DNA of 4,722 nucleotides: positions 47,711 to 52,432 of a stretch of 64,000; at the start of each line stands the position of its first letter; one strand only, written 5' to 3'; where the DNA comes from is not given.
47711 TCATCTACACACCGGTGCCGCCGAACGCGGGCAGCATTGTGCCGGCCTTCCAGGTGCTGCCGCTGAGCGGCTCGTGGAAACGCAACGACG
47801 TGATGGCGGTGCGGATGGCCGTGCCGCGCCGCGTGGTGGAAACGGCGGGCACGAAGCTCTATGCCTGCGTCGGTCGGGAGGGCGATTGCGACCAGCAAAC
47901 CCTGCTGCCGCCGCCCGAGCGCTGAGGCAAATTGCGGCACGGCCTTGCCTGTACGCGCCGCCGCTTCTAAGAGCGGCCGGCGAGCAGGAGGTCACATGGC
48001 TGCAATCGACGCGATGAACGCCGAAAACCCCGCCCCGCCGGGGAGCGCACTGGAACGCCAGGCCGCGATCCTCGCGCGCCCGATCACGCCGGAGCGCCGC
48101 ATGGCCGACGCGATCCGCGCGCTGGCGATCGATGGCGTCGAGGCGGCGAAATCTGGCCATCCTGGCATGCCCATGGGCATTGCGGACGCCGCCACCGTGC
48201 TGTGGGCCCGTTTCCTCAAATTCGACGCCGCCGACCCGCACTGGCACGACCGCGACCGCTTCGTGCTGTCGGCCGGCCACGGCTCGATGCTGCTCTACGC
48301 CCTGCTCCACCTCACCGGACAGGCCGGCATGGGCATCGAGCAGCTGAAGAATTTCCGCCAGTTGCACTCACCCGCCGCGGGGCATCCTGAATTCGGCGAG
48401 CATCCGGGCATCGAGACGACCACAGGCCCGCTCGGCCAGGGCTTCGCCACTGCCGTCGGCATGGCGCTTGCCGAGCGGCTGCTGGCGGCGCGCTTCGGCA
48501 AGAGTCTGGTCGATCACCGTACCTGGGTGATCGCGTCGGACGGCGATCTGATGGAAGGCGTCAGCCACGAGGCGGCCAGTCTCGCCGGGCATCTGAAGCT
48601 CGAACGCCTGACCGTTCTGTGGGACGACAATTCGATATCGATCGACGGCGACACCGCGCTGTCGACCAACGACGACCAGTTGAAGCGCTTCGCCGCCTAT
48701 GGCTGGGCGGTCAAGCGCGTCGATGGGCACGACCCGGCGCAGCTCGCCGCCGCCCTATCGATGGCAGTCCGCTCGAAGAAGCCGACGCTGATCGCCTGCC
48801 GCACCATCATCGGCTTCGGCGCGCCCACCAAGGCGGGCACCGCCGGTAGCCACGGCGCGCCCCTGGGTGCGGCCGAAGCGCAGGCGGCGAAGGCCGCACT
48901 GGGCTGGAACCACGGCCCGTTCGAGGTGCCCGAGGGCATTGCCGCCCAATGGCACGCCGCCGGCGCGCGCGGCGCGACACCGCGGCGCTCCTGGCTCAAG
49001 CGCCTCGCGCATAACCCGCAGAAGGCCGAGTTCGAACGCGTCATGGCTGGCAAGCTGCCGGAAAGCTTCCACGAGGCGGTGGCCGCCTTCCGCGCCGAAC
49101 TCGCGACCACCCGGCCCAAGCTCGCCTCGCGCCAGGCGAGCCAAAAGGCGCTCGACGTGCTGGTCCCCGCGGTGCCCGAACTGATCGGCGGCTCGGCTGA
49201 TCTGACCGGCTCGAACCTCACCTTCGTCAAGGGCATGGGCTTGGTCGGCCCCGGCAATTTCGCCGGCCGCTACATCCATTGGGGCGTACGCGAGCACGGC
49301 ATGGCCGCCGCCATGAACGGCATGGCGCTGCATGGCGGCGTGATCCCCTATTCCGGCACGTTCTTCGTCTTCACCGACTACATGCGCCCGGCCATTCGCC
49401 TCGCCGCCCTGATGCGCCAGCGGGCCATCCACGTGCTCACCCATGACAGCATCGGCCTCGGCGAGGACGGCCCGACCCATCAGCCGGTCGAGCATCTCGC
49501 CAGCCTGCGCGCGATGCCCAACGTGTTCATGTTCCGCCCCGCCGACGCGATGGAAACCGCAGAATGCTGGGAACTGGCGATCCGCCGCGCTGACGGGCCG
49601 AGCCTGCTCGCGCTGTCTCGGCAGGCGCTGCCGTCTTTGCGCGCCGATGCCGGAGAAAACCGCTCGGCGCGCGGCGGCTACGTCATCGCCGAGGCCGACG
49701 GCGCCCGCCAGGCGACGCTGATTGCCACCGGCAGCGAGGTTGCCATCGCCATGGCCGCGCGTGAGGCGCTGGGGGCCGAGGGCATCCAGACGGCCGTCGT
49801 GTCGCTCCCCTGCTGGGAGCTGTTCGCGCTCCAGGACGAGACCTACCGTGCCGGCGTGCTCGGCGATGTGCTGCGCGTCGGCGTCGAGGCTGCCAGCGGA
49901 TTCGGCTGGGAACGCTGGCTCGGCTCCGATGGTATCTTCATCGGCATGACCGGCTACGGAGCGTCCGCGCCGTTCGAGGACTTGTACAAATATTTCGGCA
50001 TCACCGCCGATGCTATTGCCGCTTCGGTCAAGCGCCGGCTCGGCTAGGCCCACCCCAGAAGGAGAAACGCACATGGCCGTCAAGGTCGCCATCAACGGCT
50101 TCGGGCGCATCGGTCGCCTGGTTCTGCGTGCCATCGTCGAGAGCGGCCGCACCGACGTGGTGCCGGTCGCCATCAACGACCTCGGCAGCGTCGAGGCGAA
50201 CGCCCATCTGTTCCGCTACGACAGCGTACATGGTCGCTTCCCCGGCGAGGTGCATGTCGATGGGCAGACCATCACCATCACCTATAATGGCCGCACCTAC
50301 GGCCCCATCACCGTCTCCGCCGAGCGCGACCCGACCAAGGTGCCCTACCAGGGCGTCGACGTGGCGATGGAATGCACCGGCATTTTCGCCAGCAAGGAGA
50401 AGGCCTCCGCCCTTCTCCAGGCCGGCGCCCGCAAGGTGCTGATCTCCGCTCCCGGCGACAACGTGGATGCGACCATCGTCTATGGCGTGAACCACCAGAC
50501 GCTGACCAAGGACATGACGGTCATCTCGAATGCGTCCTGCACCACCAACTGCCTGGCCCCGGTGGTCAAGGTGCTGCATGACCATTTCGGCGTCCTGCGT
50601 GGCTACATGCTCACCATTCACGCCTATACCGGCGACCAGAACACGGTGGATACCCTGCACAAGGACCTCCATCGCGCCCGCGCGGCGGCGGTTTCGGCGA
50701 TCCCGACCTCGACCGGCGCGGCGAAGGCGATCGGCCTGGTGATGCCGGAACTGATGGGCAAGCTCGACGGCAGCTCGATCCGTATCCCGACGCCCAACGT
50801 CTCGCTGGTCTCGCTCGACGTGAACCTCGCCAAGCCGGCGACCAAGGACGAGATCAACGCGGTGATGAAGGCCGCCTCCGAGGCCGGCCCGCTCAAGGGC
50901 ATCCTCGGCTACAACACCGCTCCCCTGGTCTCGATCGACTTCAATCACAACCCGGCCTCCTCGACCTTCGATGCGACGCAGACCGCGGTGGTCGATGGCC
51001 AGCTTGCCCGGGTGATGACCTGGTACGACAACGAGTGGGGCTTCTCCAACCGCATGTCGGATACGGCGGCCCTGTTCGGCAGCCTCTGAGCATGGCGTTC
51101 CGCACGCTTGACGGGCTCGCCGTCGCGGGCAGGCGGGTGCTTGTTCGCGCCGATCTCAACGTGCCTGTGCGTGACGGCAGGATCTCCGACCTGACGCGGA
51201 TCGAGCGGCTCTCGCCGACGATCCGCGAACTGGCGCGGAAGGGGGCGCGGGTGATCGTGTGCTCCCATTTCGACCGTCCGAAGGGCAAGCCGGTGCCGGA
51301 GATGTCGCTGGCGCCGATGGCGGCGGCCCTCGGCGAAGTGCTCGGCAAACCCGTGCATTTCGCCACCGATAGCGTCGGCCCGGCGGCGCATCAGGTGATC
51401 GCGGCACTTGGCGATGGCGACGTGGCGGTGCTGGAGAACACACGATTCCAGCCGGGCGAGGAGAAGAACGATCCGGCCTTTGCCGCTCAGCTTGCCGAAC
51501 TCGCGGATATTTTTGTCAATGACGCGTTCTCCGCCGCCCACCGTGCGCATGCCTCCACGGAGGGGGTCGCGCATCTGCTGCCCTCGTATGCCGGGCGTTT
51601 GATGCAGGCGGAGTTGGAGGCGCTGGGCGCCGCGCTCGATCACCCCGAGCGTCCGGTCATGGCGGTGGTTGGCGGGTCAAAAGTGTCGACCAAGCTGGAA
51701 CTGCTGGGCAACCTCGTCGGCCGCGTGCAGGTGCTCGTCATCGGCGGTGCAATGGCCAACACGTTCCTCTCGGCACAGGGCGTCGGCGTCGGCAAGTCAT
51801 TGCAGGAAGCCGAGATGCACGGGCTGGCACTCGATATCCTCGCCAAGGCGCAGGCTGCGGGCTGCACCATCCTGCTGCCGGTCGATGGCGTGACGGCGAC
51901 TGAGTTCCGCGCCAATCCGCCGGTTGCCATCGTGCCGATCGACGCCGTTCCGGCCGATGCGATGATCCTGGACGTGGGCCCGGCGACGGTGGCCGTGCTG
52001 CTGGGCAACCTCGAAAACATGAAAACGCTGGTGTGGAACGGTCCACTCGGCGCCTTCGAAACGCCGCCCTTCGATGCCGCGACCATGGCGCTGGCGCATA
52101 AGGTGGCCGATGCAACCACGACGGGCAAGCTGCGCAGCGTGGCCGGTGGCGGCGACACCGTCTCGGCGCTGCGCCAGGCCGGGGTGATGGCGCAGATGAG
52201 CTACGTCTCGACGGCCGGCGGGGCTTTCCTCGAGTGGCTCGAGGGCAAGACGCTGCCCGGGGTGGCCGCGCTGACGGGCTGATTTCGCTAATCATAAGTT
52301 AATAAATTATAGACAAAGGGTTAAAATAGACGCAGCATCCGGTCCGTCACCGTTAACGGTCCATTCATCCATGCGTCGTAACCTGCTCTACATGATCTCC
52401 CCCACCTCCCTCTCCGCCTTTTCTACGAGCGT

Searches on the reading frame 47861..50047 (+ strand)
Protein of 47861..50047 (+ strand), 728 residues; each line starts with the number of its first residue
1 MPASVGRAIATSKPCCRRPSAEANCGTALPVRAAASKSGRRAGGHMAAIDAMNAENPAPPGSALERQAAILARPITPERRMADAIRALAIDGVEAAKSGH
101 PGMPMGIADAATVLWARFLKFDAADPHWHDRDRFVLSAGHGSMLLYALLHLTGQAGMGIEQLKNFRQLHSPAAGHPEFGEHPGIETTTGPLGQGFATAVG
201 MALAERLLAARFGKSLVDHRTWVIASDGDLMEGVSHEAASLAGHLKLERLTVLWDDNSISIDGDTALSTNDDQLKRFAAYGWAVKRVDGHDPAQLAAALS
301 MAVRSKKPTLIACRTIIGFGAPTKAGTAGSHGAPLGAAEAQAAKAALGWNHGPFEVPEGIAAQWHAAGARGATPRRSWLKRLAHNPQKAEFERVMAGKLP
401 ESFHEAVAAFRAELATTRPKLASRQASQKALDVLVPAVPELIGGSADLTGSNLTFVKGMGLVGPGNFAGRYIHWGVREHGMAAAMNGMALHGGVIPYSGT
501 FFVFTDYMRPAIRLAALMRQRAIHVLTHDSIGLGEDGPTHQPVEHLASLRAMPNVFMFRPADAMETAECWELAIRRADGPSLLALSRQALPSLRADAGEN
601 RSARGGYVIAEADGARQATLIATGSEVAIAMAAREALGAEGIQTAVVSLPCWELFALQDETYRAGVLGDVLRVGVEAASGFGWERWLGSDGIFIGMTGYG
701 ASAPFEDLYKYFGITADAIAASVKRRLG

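Call 36: search_protein_families(library=ncbifam, proteins=[window:47861-50047:+], max_evalue=1e-10)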
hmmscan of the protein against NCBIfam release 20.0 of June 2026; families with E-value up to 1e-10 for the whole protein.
window:47861-50047:+ (728 aa): 6 families
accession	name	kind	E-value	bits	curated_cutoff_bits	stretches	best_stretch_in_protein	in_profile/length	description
TIGR00232.1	tktlase_bact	equivalog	2.3e-239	796.1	682.25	1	80-725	2-651/654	transketolase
NF004558.0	PRK05899.2-4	equivalog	1.9e-161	538.7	788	1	80-725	5-648/651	transketolase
NF004559.0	PRK05899.2-5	equivalog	4.3e-87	292.8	488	1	79-649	19-536/627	transketolase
NF004556.0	PRK05899.2-2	equivalog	8.2e-64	216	575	2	81-351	20-280/639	transketolase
TIGR00204.1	dxs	equivalog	2.3e-16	59.5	465.95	0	466-649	349-528/616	1-deoxy-D-xylulose-5-phosphate synthase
NF003933.0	PRK05444.2-2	equivalog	2e-12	46.5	395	1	81-648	28-515/606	1-deoxy-D-xylulose-5-phosphate synthase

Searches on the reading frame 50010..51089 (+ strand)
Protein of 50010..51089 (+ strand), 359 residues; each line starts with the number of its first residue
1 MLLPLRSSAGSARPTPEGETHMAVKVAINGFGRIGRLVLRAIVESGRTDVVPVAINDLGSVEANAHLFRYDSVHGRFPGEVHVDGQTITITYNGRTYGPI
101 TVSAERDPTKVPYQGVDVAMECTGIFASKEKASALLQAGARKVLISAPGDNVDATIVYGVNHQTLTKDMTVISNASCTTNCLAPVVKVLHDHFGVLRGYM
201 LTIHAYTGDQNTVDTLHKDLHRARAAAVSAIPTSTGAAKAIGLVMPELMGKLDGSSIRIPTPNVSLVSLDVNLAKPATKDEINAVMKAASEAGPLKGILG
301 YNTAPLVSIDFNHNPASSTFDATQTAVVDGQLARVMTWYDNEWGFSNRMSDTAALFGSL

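Call 36: search_protein_families(library=ncbifam, proteins=[window:50010-51089:+], max_evalue=1e-10)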
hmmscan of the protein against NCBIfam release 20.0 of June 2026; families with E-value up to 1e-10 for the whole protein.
window:50010-51089:+ (359 aa): 9 families
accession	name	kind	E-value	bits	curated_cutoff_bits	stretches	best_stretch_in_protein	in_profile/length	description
TIGR01534.1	GAPDH-I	equivalog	7.2e-124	413.3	367.2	1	25-350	1-329/330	type I glyceraldehyde-3-phosphate dehydrogenase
NF005830.0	PRK07729.1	equivalog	5.4e-117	390.5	546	1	22-354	1-328/343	glyceraldehyde-3-phosphate dehydrogenase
NF005641.0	PRK07403.1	equivalog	1.7e-112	376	616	1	24-355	2-331/337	type I glyceraldehyde-3-phosphate dehydrogenase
NF010058.0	PRK13535.1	equivalog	3e-108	361.9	539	1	22-354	1-331/339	erythrose-4-phosphate dehydrogenase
TIGR01532.1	E4PD_g-proteo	equivalog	3e-106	355.4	530.55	1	25-351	1-325/325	erythrose-4-phosphate dehydrogenase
NF033735.1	G3PDH_Arsen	exception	4.9e-104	348.3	450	1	26-352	1-322/323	ArsJ-associated glyceraldehyde-3-phosphate dehydrogenase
NF006512.0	PRK08955.1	equivalog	7.1e-94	314.9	563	1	22-357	1-331/334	glyceraldehyde-3-phosphate dehydrogenase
NF011954.0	PRK15425.1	equivalog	1.8e-91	306.6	662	1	22-354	1-327/331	glyceraldehyde-3-phosphate dehydrogenase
NF006139.0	PRK08289.1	equivalog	3e-83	280.1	431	1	21-348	126-461/480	glyceraldehyde-3-phosphate dehydrogenase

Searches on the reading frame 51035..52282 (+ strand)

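Call 36: search_protein_families(library=ncbifam, proteins=[window:51035-52282:+], max_evalue=1e-10)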
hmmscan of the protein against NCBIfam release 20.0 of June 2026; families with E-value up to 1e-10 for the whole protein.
window:51035-52282:+ (415 aa): 1 family
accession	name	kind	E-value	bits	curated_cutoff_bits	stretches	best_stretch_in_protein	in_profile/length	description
NF010569.0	PRK13962.1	equivalog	5e-139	464.4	883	1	20-414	1-392/645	bifunctional phosphoglycerate kinase/triosephosphate isomerase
